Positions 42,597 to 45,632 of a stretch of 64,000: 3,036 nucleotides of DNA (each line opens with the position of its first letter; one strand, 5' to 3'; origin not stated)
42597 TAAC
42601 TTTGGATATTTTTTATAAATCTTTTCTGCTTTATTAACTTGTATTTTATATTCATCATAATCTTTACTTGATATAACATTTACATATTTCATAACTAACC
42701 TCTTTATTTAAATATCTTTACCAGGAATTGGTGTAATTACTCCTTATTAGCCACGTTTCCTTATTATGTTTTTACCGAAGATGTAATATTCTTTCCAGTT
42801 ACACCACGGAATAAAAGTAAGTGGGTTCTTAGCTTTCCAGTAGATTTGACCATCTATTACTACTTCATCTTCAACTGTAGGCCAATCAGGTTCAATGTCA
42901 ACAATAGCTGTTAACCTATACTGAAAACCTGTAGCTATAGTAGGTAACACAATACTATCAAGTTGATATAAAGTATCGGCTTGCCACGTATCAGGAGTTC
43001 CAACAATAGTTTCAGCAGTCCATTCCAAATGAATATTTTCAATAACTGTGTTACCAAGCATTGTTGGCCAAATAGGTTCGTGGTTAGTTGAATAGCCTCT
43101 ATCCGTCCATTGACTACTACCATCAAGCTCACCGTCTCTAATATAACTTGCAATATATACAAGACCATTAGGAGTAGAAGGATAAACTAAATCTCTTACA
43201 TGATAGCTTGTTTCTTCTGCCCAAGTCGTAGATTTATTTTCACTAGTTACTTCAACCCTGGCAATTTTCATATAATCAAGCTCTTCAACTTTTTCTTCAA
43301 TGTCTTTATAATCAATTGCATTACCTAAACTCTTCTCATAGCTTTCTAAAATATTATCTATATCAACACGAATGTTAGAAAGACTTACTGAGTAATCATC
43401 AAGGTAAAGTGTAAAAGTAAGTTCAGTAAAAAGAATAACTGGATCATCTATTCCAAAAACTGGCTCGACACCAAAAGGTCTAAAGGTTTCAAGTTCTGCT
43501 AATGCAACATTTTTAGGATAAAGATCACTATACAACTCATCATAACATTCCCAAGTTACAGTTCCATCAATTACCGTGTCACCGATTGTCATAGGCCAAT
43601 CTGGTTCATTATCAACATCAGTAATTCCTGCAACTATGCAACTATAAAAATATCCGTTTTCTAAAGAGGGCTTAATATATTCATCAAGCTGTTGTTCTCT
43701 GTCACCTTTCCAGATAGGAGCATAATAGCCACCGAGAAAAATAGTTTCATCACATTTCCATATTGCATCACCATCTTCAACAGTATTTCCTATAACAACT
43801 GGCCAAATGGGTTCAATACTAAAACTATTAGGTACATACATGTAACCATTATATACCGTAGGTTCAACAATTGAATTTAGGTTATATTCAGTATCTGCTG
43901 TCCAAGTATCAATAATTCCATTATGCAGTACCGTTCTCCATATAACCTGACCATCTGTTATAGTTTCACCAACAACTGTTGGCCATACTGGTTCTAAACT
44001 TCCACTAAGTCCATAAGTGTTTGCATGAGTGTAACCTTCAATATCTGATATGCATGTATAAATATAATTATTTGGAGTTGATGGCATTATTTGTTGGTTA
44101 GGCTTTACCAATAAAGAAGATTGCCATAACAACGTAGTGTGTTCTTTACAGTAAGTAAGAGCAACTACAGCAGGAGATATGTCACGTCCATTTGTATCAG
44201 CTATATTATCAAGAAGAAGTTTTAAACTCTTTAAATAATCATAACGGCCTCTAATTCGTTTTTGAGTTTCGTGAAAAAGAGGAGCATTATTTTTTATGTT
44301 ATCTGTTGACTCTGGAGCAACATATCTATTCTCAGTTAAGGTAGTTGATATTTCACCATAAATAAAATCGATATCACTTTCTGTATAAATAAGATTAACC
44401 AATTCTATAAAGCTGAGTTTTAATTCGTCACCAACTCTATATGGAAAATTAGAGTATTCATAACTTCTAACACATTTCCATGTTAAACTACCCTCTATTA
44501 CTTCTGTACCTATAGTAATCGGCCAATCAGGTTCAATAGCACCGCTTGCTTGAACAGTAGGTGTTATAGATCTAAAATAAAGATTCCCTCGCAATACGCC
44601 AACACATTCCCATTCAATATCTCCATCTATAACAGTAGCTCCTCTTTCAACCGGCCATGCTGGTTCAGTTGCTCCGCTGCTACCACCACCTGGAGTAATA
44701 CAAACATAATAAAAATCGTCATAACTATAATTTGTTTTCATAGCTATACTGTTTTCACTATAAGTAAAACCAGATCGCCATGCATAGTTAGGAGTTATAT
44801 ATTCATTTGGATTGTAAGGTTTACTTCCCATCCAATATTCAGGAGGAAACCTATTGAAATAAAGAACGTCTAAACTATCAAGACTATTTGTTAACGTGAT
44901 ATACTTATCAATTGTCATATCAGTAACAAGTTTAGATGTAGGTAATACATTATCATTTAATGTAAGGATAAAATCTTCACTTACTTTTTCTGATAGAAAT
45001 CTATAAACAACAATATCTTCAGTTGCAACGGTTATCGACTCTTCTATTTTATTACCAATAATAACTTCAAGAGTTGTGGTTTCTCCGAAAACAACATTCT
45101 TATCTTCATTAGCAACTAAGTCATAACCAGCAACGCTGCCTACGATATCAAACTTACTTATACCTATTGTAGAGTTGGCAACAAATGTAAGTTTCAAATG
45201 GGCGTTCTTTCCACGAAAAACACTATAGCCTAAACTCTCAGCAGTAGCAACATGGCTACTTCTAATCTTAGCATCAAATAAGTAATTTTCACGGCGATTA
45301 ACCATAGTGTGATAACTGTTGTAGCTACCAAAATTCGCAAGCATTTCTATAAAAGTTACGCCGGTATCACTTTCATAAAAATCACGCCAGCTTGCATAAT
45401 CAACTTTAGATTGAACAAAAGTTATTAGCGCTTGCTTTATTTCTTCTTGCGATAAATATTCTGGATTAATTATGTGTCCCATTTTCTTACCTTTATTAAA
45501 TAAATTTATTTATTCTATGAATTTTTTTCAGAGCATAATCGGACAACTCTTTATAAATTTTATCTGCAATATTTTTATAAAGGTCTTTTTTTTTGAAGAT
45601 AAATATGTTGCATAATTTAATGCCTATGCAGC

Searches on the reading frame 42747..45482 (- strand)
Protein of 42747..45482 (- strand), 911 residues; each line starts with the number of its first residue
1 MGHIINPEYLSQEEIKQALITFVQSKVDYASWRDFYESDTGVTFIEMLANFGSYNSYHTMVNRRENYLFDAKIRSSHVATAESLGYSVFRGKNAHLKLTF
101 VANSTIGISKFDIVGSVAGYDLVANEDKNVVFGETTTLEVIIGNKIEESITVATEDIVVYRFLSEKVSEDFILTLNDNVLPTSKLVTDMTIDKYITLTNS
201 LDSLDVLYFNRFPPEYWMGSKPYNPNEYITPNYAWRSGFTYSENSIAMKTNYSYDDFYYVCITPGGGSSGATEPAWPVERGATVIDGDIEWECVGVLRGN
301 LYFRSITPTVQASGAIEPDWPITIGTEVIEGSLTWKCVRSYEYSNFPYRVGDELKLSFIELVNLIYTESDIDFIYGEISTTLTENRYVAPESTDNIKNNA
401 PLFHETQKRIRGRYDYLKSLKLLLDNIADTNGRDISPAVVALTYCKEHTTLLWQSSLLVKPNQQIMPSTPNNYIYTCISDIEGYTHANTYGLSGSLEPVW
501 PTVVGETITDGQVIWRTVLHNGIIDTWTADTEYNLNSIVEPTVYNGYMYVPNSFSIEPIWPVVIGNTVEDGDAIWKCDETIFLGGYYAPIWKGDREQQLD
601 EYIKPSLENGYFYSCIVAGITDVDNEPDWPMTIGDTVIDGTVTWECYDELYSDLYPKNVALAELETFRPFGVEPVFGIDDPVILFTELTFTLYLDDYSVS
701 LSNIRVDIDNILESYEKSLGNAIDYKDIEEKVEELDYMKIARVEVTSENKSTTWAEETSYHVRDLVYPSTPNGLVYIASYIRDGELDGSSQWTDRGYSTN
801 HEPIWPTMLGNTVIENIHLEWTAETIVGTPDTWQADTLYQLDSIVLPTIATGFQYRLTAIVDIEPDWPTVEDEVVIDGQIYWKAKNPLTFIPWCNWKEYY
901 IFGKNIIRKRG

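Call 10: search_protein_families(library=phrogs, proteins=[window:42747-45482:-], max_evalue=0.001)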
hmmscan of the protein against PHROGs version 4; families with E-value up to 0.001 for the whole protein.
window:42747-45482:- (911 aa): 3 families
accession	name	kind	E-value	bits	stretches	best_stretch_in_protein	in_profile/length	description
phrog_20658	-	head and packaging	5.5e-43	148.1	5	591-648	135-191/211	head decoration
phrog_219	-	tail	5.1e-07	29.6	0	10-154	9-166/598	baseplate wedge subunit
phrog_10646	-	tail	4.2e-06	26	1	13-94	34-114/1142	baseplate wedge subunit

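Call 29: search_protein_families(library=pfam, proteins=[window:42747-45482:-], max_evalue=0.01)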
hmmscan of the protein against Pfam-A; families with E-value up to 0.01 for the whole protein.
window:42747-45482:- (911 aa): 0 families
